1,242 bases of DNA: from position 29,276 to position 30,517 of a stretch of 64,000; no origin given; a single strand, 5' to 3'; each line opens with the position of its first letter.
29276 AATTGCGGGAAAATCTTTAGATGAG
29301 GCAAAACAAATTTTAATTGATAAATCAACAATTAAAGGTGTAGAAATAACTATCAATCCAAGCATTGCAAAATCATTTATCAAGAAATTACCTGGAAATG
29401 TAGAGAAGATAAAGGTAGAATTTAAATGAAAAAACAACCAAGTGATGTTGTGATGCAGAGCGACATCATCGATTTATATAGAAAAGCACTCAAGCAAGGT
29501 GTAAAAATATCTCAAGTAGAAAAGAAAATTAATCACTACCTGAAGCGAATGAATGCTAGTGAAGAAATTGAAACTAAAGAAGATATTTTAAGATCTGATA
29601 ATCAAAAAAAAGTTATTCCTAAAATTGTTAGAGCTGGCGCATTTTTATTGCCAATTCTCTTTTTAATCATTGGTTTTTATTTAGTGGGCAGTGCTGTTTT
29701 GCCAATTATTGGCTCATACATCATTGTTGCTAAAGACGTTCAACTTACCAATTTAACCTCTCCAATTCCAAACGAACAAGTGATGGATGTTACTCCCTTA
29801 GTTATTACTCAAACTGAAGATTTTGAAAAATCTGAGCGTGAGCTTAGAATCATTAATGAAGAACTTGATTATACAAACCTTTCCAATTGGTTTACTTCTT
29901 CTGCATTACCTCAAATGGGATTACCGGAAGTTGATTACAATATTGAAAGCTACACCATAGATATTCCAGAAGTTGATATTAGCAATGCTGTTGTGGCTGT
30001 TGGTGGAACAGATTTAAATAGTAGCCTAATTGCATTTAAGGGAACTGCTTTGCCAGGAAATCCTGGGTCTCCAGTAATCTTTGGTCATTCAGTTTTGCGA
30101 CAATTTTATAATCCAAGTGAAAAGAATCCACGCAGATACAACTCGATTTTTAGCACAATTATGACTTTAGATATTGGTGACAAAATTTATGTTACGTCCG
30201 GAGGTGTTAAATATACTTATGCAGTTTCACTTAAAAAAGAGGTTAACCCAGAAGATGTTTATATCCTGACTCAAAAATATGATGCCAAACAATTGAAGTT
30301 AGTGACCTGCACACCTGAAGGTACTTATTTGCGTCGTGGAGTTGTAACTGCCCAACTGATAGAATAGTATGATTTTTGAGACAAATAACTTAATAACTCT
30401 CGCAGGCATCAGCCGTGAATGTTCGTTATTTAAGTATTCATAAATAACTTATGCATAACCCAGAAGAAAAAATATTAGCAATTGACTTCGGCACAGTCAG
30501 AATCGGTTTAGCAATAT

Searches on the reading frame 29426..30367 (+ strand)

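Call 24: search_protein_families(library=pfam, proteins=[window:29426-30367:+], max_evalue=0.01)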
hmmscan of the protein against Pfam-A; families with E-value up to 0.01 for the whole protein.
window:29426-30367:+ (313 aa): 1 family
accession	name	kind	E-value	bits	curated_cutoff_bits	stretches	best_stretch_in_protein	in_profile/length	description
PF04203.18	Sortase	-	4e-20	72.3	26.6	1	178-311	1-124/125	Sortase domain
